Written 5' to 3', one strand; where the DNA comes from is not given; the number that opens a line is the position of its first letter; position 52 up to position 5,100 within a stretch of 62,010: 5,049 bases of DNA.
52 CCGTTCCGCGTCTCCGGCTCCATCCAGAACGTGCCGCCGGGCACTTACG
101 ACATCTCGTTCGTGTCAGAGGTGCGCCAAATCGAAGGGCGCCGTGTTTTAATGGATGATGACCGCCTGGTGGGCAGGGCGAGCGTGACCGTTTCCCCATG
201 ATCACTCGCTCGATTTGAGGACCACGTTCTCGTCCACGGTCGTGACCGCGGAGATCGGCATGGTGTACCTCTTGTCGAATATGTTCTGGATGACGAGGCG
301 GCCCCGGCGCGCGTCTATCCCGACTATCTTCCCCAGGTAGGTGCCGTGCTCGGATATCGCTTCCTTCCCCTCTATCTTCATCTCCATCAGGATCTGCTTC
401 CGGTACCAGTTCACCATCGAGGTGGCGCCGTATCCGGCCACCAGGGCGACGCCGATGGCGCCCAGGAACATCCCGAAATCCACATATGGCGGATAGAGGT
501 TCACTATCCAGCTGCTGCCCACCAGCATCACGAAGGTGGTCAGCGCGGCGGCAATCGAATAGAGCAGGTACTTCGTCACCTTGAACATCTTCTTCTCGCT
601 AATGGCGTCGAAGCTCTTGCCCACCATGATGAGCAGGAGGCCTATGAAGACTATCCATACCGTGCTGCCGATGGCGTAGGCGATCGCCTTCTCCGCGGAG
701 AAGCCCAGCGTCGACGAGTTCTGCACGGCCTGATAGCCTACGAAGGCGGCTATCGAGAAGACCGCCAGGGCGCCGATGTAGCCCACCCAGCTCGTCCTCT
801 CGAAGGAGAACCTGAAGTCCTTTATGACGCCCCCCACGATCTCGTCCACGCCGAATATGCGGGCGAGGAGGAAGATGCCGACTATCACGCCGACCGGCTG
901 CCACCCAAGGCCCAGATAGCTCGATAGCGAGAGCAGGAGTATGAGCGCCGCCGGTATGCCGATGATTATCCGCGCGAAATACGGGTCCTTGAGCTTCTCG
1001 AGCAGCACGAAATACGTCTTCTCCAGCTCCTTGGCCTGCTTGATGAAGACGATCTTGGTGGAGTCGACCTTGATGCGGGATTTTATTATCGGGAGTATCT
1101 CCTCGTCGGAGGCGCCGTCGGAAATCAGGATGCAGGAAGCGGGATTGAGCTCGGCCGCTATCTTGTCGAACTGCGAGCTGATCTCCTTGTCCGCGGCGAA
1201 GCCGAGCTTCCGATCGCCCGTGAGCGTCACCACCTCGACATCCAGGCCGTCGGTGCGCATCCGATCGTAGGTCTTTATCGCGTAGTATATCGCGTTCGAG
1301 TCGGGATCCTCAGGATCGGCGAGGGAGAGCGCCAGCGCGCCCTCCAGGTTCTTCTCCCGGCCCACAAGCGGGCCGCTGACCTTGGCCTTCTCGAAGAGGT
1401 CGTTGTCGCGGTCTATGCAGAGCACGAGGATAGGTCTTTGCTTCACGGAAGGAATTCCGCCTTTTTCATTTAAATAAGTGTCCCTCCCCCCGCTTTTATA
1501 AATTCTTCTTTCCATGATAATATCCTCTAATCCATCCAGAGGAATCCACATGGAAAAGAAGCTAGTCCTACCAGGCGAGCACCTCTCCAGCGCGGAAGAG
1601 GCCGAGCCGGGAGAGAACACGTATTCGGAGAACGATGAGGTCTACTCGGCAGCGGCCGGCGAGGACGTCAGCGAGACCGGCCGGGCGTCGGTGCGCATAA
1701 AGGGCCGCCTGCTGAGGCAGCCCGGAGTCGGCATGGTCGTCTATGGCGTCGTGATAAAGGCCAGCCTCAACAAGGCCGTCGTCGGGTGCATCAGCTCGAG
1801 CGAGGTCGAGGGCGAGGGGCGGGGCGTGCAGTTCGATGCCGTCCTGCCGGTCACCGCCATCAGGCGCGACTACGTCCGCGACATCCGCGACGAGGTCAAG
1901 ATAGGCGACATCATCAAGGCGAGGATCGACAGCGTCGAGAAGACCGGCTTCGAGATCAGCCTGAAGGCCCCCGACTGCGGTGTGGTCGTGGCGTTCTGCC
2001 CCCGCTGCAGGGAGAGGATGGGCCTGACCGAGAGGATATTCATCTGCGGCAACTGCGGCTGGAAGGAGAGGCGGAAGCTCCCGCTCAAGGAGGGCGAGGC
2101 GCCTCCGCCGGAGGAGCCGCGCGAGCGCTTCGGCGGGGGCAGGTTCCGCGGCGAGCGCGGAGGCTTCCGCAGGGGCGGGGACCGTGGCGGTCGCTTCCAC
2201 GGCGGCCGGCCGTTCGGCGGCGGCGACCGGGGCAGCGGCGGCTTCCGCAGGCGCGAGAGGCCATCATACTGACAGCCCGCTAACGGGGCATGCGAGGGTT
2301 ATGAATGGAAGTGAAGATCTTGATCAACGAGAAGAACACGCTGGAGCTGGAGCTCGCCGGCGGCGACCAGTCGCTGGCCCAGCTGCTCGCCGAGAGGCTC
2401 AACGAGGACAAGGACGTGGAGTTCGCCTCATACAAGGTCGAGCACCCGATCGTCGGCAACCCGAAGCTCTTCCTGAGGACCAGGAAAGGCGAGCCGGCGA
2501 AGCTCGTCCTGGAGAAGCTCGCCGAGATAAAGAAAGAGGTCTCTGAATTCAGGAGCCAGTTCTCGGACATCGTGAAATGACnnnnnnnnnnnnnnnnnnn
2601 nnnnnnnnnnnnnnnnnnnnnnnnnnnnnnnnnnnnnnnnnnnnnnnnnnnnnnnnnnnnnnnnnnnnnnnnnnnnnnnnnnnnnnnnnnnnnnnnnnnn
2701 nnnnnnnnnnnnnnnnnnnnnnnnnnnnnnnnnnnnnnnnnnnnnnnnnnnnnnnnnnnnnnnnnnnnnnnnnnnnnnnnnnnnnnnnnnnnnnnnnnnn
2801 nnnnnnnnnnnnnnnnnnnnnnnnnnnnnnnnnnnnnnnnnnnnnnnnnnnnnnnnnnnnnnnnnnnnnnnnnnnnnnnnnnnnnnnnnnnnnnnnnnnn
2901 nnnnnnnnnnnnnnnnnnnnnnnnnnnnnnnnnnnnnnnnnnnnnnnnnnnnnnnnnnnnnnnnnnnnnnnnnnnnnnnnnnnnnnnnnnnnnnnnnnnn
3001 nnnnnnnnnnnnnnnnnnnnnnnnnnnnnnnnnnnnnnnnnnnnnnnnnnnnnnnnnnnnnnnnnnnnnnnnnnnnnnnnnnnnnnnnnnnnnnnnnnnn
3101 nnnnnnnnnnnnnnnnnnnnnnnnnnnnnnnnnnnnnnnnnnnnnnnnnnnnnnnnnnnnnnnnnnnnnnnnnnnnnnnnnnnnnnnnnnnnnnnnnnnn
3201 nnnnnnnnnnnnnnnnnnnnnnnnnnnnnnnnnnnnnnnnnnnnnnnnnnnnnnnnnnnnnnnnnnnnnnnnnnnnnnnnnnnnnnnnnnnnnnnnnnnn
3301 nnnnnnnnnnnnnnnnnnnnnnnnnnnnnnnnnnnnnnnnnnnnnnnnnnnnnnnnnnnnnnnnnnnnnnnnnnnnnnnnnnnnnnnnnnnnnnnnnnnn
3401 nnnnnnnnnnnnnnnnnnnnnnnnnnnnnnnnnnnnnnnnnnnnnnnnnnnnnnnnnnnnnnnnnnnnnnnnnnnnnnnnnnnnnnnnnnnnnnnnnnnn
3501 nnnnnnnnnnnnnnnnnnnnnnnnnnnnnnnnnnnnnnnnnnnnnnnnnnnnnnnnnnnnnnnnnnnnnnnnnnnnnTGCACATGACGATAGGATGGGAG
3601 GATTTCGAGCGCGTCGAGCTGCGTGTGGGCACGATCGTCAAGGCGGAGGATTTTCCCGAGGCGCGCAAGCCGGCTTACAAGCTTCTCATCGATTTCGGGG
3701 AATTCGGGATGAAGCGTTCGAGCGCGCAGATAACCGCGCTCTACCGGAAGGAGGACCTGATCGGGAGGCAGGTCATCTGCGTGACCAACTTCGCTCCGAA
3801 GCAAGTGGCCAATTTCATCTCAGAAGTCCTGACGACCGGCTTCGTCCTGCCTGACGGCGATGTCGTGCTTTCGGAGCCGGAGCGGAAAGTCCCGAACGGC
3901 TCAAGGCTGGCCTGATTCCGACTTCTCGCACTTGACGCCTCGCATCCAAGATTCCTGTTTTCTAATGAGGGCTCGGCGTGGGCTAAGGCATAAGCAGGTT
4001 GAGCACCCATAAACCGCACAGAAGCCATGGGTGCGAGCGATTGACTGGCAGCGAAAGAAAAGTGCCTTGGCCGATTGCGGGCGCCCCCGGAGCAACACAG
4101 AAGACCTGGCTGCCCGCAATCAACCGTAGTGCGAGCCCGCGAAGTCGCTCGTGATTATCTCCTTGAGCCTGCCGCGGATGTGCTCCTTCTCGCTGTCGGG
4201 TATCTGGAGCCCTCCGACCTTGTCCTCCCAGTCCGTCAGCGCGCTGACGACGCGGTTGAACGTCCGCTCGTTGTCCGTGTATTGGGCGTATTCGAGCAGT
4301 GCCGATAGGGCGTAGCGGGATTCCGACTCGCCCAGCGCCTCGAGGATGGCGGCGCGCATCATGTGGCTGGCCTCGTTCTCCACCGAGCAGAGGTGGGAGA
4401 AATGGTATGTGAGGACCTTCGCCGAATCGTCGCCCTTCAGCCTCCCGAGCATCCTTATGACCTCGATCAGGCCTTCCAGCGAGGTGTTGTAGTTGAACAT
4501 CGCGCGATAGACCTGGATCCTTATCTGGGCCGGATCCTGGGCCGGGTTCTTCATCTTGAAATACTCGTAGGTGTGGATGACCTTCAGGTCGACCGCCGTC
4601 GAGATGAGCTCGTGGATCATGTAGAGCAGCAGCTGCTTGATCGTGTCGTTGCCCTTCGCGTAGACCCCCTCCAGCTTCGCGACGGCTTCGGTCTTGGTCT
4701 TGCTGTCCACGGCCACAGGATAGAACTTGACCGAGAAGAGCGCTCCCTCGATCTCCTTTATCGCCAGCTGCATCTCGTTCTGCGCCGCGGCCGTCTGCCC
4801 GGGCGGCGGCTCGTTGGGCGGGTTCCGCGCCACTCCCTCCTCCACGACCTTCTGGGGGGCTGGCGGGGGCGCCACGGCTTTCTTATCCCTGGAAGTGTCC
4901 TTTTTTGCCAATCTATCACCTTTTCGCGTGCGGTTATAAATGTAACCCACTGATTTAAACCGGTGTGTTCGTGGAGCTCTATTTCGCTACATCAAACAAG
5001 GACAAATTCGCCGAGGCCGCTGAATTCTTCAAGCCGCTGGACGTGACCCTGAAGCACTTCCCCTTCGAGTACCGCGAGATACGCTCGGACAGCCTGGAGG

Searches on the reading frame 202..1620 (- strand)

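Call 22: search_protein_families(library=pfam, proteins=[window:202-1620:-], max_evalue=0.001)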
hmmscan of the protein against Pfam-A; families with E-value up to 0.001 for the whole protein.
window:202-1620:- (472 aa): 1 family
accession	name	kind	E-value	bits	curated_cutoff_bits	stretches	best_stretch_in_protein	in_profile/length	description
PF04123.18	DUF373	-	1.3e-79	268.5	28.3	1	64-380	2-320/335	Domain of unknown function (DUF373)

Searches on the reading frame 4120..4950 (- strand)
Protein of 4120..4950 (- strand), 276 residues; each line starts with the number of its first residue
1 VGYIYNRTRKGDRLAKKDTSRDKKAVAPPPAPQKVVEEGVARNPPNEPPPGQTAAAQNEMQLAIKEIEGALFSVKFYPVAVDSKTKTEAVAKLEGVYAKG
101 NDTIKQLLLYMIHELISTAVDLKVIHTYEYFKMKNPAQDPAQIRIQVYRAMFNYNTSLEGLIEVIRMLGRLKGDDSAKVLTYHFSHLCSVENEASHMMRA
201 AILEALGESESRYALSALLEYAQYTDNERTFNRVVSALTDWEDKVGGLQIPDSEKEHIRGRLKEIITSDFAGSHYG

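Call 22: search_protein_families(library=pfam, proteins=[window:4120-4950:-], max_evalue=0.001)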
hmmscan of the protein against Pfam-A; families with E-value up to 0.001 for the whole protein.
window:4120-4950:- (276 aa): 1 family
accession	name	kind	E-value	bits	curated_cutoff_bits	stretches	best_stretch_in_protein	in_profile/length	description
PF13646.12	HEAT_2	-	0.00091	19.9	27.7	0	163-238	19-87/88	HEAT repeats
